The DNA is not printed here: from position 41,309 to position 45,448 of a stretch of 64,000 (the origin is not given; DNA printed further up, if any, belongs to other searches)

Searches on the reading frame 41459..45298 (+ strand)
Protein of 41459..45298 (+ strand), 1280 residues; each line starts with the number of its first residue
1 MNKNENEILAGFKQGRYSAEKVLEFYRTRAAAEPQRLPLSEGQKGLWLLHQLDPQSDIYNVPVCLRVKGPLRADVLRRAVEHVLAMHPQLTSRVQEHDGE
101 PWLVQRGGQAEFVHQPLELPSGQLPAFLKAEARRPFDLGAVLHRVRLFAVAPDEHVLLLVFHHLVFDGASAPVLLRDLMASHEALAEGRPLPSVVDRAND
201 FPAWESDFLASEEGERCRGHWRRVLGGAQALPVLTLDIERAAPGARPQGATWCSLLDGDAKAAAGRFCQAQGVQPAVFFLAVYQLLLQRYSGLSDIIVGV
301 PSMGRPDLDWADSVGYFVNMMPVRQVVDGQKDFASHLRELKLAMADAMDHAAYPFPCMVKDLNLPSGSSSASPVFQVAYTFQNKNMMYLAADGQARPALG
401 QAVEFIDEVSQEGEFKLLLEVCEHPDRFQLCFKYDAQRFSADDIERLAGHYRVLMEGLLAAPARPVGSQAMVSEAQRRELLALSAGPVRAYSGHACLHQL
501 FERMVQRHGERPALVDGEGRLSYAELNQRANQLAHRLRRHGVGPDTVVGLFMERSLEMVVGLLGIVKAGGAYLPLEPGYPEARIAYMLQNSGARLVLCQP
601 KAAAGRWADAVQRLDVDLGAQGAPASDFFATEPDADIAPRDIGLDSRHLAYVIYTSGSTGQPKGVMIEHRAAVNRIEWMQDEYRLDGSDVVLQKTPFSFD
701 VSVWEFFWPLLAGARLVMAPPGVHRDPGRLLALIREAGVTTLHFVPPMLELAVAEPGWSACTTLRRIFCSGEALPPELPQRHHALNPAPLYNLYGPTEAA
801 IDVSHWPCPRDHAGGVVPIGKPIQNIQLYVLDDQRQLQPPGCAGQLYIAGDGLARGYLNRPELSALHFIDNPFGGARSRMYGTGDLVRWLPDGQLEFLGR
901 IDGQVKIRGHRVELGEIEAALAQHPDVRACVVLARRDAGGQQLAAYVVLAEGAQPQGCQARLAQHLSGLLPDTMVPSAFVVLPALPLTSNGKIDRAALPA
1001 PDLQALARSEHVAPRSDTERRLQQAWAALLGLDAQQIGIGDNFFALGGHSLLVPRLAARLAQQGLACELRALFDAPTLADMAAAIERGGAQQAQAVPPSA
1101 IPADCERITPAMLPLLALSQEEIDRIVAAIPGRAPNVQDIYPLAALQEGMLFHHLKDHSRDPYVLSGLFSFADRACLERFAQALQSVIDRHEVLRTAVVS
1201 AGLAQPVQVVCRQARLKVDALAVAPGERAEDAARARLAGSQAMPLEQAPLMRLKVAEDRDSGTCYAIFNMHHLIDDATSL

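Call 17: search_protein_families(library=pfam, proteins=[window:41459-45298:+], max_evalue=0.00001)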
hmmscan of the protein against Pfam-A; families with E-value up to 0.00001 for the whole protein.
window:41459-45298:+ (1280 aa): 4 families
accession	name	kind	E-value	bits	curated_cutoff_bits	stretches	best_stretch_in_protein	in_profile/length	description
PF00668.25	Condensation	-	2.2e-107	360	30.6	2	36-481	4-456/456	Condensation domain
PF00501.34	AMP-binding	-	4.1e-97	325.8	29.9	1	501-858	1-384/384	AMP-binding enzyme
PF13193.12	AMP-binding_C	-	1.1e-14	55.6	24.5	1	916-992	1-76/76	AMP-binding enzyme C-terminal domain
PF00550.31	PP-binding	-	2.9e-14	53.5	20.8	1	1020-1085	1-67/67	Phosphopantetheine attachment site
